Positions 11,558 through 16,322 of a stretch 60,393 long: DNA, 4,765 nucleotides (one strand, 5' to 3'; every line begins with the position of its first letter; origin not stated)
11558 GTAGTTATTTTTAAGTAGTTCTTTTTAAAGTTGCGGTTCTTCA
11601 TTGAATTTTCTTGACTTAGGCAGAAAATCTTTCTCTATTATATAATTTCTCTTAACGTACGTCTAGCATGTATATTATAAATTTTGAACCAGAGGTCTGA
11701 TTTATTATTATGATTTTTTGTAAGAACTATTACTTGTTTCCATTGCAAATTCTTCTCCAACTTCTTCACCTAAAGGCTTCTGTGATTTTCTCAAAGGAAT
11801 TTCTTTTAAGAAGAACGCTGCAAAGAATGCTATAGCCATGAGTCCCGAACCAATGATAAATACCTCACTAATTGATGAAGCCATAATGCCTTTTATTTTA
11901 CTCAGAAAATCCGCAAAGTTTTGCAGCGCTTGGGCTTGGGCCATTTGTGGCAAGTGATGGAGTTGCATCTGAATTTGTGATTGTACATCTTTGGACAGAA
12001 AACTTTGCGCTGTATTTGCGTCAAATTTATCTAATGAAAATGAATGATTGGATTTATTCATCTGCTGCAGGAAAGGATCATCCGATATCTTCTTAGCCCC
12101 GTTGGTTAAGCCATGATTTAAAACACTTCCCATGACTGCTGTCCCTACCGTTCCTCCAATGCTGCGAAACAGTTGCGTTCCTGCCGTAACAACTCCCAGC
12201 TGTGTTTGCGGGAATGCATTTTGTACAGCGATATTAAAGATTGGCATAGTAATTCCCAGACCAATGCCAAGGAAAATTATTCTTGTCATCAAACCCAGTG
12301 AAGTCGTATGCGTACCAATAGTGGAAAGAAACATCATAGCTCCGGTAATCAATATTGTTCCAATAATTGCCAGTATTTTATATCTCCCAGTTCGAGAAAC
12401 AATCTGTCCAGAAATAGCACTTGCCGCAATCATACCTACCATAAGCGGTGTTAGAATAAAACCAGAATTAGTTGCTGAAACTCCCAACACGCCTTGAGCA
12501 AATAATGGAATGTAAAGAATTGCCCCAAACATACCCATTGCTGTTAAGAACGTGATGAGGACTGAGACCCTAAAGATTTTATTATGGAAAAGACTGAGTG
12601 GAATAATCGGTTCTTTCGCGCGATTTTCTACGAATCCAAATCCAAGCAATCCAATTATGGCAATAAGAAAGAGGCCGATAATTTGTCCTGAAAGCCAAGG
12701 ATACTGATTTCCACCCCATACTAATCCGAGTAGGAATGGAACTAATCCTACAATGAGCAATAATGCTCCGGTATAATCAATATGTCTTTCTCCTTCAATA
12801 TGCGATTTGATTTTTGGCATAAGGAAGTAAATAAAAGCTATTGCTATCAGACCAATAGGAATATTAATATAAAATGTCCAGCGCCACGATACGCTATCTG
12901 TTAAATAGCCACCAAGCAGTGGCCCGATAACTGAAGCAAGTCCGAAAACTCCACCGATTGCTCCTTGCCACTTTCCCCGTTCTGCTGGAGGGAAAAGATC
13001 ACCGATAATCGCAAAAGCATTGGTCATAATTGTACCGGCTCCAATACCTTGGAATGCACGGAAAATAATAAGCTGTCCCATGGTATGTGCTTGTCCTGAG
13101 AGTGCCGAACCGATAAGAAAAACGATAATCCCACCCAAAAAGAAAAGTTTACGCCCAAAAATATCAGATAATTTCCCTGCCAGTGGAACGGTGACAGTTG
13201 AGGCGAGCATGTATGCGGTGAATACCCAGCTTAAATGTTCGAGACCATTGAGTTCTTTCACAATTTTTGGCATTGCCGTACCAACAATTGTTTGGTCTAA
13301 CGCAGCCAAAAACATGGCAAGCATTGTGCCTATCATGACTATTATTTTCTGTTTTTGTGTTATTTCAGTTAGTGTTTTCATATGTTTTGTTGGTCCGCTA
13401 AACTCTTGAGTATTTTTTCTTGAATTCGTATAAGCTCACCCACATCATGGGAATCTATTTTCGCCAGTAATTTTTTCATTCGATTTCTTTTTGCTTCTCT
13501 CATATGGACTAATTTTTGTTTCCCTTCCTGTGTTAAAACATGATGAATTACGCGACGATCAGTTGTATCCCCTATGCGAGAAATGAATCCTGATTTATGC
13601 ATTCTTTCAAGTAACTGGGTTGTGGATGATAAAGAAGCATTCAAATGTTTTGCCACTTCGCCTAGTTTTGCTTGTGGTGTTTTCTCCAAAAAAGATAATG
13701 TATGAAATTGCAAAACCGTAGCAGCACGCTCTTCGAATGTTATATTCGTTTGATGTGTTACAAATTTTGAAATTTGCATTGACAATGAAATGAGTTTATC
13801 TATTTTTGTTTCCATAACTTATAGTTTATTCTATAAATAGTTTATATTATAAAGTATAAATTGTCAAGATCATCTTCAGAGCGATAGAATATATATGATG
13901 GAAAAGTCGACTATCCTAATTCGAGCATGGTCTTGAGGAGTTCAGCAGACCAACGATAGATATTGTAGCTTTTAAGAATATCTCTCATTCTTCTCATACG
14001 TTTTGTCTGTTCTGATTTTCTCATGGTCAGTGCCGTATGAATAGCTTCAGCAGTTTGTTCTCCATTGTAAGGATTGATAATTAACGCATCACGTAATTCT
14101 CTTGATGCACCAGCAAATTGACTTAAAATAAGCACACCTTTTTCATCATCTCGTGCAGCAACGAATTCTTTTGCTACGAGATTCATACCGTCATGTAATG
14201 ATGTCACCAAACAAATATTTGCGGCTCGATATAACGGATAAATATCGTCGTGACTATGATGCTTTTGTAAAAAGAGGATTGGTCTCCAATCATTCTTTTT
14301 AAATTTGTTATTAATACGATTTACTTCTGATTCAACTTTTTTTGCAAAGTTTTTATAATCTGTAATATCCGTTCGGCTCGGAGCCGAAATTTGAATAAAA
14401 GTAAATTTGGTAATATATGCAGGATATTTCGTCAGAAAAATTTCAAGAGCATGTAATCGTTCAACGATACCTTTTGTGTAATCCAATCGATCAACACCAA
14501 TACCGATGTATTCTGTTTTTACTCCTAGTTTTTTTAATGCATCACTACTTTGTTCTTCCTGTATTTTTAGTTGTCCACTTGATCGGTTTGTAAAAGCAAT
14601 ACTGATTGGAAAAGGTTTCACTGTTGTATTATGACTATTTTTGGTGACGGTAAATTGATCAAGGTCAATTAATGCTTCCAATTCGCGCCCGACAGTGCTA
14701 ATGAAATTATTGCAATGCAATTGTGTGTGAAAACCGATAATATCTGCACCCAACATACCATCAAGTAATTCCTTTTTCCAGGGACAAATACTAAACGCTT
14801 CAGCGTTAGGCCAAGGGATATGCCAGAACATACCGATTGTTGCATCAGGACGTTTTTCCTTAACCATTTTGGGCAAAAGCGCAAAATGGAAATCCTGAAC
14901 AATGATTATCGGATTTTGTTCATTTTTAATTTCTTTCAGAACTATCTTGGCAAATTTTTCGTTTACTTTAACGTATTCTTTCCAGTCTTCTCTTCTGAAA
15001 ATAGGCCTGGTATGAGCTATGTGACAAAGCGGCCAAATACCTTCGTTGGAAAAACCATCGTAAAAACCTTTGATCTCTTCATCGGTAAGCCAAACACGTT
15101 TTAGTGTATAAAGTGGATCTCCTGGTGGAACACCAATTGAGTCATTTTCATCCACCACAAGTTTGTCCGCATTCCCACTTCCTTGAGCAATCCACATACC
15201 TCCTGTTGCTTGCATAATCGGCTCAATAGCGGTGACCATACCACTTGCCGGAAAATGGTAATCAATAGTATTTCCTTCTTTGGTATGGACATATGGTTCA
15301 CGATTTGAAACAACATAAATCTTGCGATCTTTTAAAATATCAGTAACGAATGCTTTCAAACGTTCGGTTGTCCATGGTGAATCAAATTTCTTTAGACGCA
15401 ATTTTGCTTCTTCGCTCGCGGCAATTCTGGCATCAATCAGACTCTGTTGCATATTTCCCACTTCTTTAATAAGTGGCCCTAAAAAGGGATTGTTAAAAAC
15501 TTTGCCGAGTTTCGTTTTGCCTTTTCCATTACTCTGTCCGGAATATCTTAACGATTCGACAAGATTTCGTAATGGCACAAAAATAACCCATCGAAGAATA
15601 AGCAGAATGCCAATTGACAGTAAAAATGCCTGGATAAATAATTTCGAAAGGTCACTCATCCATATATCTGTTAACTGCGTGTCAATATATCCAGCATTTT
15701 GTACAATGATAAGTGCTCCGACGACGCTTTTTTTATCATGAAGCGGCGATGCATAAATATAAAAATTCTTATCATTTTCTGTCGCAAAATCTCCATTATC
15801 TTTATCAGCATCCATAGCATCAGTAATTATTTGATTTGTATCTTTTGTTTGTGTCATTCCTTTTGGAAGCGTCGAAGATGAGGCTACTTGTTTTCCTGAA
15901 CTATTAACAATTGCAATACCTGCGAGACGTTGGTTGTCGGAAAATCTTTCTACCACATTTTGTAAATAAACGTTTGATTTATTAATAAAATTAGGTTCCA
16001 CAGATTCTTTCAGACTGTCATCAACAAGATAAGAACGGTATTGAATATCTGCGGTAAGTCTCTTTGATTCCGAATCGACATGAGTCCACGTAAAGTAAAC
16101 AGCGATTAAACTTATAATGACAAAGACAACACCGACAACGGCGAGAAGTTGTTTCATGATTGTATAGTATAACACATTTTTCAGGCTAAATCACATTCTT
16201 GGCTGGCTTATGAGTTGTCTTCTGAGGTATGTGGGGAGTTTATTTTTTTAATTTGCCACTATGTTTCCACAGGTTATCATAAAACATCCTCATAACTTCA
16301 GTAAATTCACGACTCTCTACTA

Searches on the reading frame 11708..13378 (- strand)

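Call 67: search_protein_families(library=pfam, proteins=[window:11708-13378:-], max_evalue=0.00001)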
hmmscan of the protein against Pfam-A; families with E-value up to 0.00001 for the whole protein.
window:11708-13378:- (556 aa): 3 families
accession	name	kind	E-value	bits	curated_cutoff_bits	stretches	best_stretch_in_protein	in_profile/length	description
PF07690.21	MFS_1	-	2.5e-63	214.5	33.4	1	19-413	2-347/347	Major Facilitator Superfamily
PF06609.19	TRI12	-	1.5e-18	67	23.2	1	33-420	64-465/599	Fungal trichothecene efflux pump (TRI12)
PF00083.30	Sugar_tr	-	6.4e-15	55.4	22.3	1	49-186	48-191/452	Sugar (and other) transporter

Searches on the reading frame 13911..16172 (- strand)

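Call 67: search_protein_families(library=pfam, proteins=[window:13911-16172:-], max_evalue=0.00001)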
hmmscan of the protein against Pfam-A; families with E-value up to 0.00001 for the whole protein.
window:13911-16172:- (753 aa): 1 family
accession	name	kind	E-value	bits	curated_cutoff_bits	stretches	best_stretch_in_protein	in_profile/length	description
PF00982.27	Glyco_transf_20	-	4e-123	412.1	32.5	1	284-748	2-470/473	Glycosyltransferase family 20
